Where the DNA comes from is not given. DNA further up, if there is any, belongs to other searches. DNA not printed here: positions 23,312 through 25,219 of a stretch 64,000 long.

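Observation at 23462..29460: Stn/Nfn-like NuoE-NuoF-(GltD-NuoG) module with a catalytically dead molybdopterin domain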

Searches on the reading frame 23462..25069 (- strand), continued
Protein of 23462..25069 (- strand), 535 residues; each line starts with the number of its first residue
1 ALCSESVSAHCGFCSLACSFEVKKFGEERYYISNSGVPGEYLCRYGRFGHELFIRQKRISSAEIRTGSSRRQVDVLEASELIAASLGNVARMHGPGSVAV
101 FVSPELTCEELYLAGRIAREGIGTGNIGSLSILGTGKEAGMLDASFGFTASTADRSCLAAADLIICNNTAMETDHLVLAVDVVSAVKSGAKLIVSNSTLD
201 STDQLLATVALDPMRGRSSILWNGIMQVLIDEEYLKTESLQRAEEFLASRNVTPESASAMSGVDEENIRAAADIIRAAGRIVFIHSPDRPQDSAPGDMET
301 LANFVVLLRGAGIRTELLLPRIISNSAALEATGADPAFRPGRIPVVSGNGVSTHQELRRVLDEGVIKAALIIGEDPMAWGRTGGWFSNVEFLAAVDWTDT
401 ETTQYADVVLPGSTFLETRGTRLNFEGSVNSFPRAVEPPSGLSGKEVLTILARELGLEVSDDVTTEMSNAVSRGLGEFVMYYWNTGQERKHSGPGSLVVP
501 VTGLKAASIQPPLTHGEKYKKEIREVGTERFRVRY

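Call 69: search_protein_families(library=pfam, proteins=[P0198, P0262, P0123, P0137], max_evalue=0.00001)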
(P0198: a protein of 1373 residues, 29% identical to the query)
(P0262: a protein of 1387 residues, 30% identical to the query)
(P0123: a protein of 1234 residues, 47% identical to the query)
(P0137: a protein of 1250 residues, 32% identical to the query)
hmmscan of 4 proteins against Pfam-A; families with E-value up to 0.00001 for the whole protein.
P0198 (1373 aa): 14 families
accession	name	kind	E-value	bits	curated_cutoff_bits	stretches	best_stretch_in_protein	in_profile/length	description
PF00384.28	Molybdopterin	-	6.6e-74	249.5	24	1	753-1178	1-353/353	Molybdopterin oxidoreductase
PF07992.20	Pyr_redox_2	-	5.5e-32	111.8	26.1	1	204-498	1-291/291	Pyridine nucleotide-disulphide oxidoreductase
PF01568.27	Molydop_binding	-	6e-25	87.9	26.8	1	1260-1364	1-109/110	Molydopterin dinucleotide binding domain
PF14691.11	Fer4_20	-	1.8e-19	70.1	25.8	1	112-191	26-108/113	Dihydroprymidine dehydrogenase domain II, 4Fe-4S cluster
PF13510.11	Fer2_4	-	1.4e-17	64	22.8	1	16-91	3-81/82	2Fe-2S iron-sulfur cluster binding domain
PF04879.21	Molybdop_Fe4S4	-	6.5e-14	52.1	22.7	1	700-747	5-52/55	Molybdopterin oxidoreductase Fe4S4 domain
PF00070.33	Pyr_redox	-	8.7e-14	52.2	22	1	334-408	1-79/82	Pyridine nucleotide-disulphide oxidoreductase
PF13450.12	NAD_binding_8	-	7.4e-11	42.6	21.9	1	208-243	1-36/68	NAD(P)-binding Rossmann-like domain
PF01266.30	DAO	-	2.9e-10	40.6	27.9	1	205-240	1-37/353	FAD dependent oxidoreductase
PF13738.12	Pyr_redox_3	-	1.3e-07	31.6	30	0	323-482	154-305/305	Pyridine nucleotide-disulphide oxidoreductase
PF22117.2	Fer4_Nqo3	-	2.9e-07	31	27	1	619-682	2-66/67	NADH-quinone oxidoreductase subunit 3, ferredoxin-like domain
PF12838.12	Fer4_7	-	1.2e-06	29.3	27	1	627-681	1-52/52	4Fe-4S dicluster domain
PF00890.30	FAD_binding_2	-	1.8e-06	27.8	20.4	0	206-245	2-41/414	FAD binding domain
PF14697.11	Fer4_21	-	8.8e-06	26.2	35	1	623-682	3-56/59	4Fe-4S dicluster domain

P0262 (1387 aa): 10 families
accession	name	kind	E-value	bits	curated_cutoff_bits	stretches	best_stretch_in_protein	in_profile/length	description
PF00384.28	Molybdopterin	-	1.2e-80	271.7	24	1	766-1191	1-352/353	Molybdopterin oxidoreductase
PF07992.20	Pyr_redox_2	-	1.5e-28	100.6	26.1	1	200-494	2-290/291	Pyridine nucleotide-disulphide oxidoreductase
PF01568.27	Molydop_binding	-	1.1e-24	87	26.8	1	1275-1378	2-108/110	Molydopterin dinucleotide binding domain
PF13510.11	Fer2_4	-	6.6e-18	65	22.8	1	7-82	3-81/82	2Fe-2S iron-sulfur cluster binding domain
PF04879.21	Molybdop_Fe4S4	-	3.6e-17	62.5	22.7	1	711-763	3-55/55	Molybdopterin oxidoreductase Fe4S4 domain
PF14691.11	Fer4_20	-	5.1e-17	62.2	25.8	1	104-185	27-111/113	Dihydroprymidine dehydrogenase domain II, 4Fe-4S cluster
PF13450.12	NAD_binding_8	-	4e-08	33.9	21.9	1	203-237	1-35/68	NAD(P)-binding Rossmann-like domain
PF00037.32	Fer4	-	4.9e-08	32.9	21.1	0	679-696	7-24/24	4Fe-4S binding domain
PF12838.12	Fer4_7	-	8.4e-07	29.8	27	1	638-694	1-52/52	4Fe-4S dicluster domain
PF00070.33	Pyr_redox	-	3.5e-06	27.9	22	0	331-398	1-71/82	Pyridine nucleotide-disulphide oxidoreductase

P0123 (1234 aa): 12 families
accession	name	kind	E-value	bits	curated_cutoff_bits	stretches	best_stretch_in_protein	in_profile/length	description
PF07992.20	Pyr_redox_2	-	5e-23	82.4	26.1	1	194-494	2-291/291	Pyridine nucleotide-disulphide oxidoreductase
PF13510.11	Fer2_4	-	3.7e-19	69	22.8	1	2-79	2-81/82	2Fe-2S iron-sulfur cluster binding domain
PF14691.11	Fer4_20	-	1.5e-18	67.1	25.8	1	101-177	27-107/113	Dihydroprymidine dehydrogenase domain II, 4Fe-4S cluster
PF00384.28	Molybdopterin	-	2.1e-17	63.7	24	2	762-904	16-161/353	Molybdopterin oxidoreductase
PF22117.2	Fer4_Nqo3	-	1.3e-09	38.5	27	1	615-680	4-66/67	NADH-quinone oxidoreductase subunit 3, ferredoxin-like domain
PF13738.12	Pyr_redox_3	-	1.5e-09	38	30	0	310-365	155-207/305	Pyridine nucleotide-disulphide oxidoreductase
PF13187.11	Fer4_9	-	1.3e-07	32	27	1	621-680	1-52/52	4Fe-4S dicluster domain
PF00070.33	Pyr_redox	-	1.4e-06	29.2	22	0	325-397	2-77/82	Pyridine nucleotide-disulphide oxidoreductase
PF13237.11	Fer4_10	-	2.9e-06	27.6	25.5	1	615-676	2-53/53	4Fe-4S dicluster domain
PF00037.32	Fer4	-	3.1e-06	27.2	21.1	1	663-680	6-23/24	4Fe-4S binding domain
PF12838.12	Fer4_7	-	4.1e-06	27.6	27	1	664-710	1-50/52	4Fe-4S dicluster domain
PF14697.11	Fer4_21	-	9e-06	26.2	35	1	661-710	4-53/59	4Fe-4S dicluster domain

P0137 (1250 aa): 14 families
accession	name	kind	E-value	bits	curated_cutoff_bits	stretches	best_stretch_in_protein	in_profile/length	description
PF00384.28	Molybdopterin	-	1.3e-43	149.9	24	1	751-1164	1-352/353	Molybdopterin oxidoreductase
PF07992.20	Pyr_redox_2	-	1.8e-30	106.8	26.1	1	193-492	1-291/291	Pyridine nucleotide-disulphide oxidoreductase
PF14691.11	Fer4_20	-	1.1e-23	83.7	25.8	1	101-178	27-108/113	Dihydroprymidine dehydrogenase domain II, 4Fe-4S cluster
PF13510.11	Fer2_4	-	3.4e-16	59.5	22.8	1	2-79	2-81/82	2Fe-2S iron-sulfur cluster binding domain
PF13450.12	NAD_binding_8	-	3.9e-11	43.5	21.9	1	197-233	1-37/68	NAD(P)-binding Rossmann-like domain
PF22117.2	Fer4_Nqo3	-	1.7e-10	41.4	27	1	613-680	2-66/67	NADH-quinone oxidoreductase subunit 3, ferredoxin-like domain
PF04879.21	Molybdop_Fe4S4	-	1.9e-10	41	22.7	1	695-746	2-53/55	Molybdopterin oxidoreductase Fe4S4 domain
PF00070.33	Pyr_redox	-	2.6e-10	41.1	22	0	326-392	1-70/82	Pyridine nucleotide-disulphide oxidoreductase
PF13738.12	Pyr_redox_3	-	3.7e-10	40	30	1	323-476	163-305/305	Pyridine nucleotide-disulphide oxidoreductase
PF12831.13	FAD_oxidored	-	3.6e-09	36.9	27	0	195-231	2-38/416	FAD dependent oxidoreductase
PF01266.30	DAO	-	4.7e-09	36.7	27.9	1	194-228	1-35/353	FAD dependent oxidoreductase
PF12838.12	Fer4_7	-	1.2e-08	35.7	27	1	621-679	1-52/52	4Fe-4S dicluster domain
PF00037.32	Fer4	-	1.9e-06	27.9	21.1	0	664-680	7-23/24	4Fe-4S binding domain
PF13187.11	Fer4_9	-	2.6e-06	27.8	27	1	621-680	1-52/52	4Fe-4S dicluster domain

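Call 71: predict_structure(alignment_id=A2)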
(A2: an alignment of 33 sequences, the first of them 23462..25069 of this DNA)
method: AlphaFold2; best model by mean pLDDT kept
length: 535 residues; sequences in the alignment: 33
mean_pLDDT: 85.7   pTM: 0.89
mean pLDDT of the five models: 85.7, 85.1, 83.4, 82.4, 78.7
residues with pLDDT >= 90: 290; 70-90: 174; 50-70: 56; < 50: 15
segments of 3 or more residues with pLDDT < 50: 526-535
pLDDT, mean of each block of 10 residues (from residue 1): 72 71 77 67 53 76 93 97 98 97 93 98 95 82 90 91 90 69 92 89 88 89 95 90 88 90 96 97 83 82 95 92 82 95 89 93 95 88 87 94 95 86 88 87 95 97 95 93 88 84 55 60 51 34
secondary structure, 60 per line:
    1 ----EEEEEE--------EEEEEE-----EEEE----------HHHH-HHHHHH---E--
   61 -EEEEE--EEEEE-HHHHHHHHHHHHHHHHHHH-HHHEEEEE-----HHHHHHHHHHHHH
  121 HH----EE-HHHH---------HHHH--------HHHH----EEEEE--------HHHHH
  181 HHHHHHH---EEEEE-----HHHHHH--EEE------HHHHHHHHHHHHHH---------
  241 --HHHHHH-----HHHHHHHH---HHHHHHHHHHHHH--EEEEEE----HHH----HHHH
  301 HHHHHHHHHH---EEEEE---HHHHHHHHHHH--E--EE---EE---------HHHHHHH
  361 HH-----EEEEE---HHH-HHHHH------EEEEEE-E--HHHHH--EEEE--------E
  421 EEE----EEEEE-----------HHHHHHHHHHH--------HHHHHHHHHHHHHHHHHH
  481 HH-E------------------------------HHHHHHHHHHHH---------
elements in order: E5-10 E19-24 E30-33 H44-47 H49-54 E62-66 E69-73 H75-93 E98-102 H108-122 H130-133 H143-146 H155-158 E163-167 H176-187 E191-195 H201-206 E209-211 H218-231 H243-248 H254-261 H265-277 E280-285 H297-310 E314-318 H322-332 H354-362 E368-372 H380-384 E391-396 H401-405 E408-411 E420-423 E428-432 H444-454 H463-482 H515-526

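Call 74: fold_search(model_id=the predicted structure, library=pdb)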
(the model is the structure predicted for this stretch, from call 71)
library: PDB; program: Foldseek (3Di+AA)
matches with E <= 10: 906; with E <= 0.001: 176
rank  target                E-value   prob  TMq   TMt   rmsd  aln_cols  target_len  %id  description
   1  8rqz_C                1.1e-30  1.00  0.79  0.44   3.5       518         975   22  Crystal structure of Molybdenum bispyranopterin guanine dinucleotide formate dehydrogenases ForCE1 from Bacillus subti (released 2025-08-06)
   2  9ktl_A                4.7e-30  1.00  0.76  0.45   4.0       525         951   24  Cryo-EM structure of reduced form of formate dehydrogenase from Rhodobacter aestuarii (RaFDH) with NADH (released 2025-06-18)
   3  7xqw_A                1.7e-29  1.00  0.82  0.57   4.0       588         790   21  Formate dehydrogenase (FDH) from Methylobacterium extorquens AM1 (MeFDH1) (released 2023-08-09)
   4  7vw6_A                2.5e-29  1.00  0.78  0.47   4.8       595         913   21  Cryo-EM Structure of Formate Dehydrogenase 1 from Methylorubrum extorquens AM1 (released 2022-06-01)
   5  9bov_A                1.6e-28  1.00  0.76  0.36   5.4       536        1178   22  Structure of electron bifurcating Nfn-ABC complexed with NAD from Caldicellulosiruptor saccharolyticus (released 2025-03-05)
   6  6tg9_A                3.3e-28  1.00  0.80  0.47   4.8       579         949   22  Cryo-EM Structure of NADH reduced form of NAD+-dependent Formate Dehydrogenase from Rhodobacter capsulatus (released 2020-04-22)
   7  8j83_A                4.3e-28  1.00  0.81  0.49   4.2       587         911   21  Crystal structure of formate dehydrogenase from Methylorubrum extorquens AM1 (released 2023-10-11)
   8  1fdi                  2.6e-27  1.00  0.74  0.57   4.2       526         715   21  OXIDIZED FORM OF FORMATE DEHYDROGENASE H FROM E. COLI COMPLEXED WITH THE INHIBITOR NITRITE (released 1997-08-20)
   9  1aa6                  3.2e-27  1.00  0.77  0.60   4.2       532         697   21  REDUCED FORM OF FORMATE DEHYDROGENASE H FROM E. COLI (released 1997-08-20)
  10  7qv7_S                6.2e-27  1.00  0.79  0.74   4.1       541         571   22  Cryo-EM structure of Hydrogen-dependent CO2 reductase. (released 2022-07-06)
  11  7bkb_D                1.7e-26  1.00  0.74  0.73   3.7       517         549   21  Formate dehydrogenase - heterodisulfide reductase - formylmethanofuran dehydrogenase complex from Methanospirillum hun (released 2021-09-29)
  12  2v3v                  2.3e-26  1.00  0.76  0.58   7.2       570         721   19  A New Catalytic Mechanism of Periplasmic Nitrate Reductase from Desulfovibrio desulfuricans ATCC 27774 from Crystallogra (released 2008-03-18)
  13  8oh5_C                2.7e-26  1.00  0.73  0.35   5.4       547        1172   19  Cryo-EM structure of the electron bifurcating transhydrogenase StnABC complex from Sporomusa Ovata (state 2) (released 2023-09-13)
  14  7z0t_A                1.4e-25  1.00  0.77  0.59   6.2       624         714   18  Structure of the Escherichia coli formate hydrogenlyase complex (aerobic preparation, composite structure) (released 2022-09-28)
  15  2v45                  1.5e-25  1.00  0.76  0.58   7.1       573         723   19  A New Catalytic Mechanism of Periplasmic Nitrate Reductase from Desulfovibrio desulfuricans ATCC 27774 from Crystallogra (released 2008-03-18)
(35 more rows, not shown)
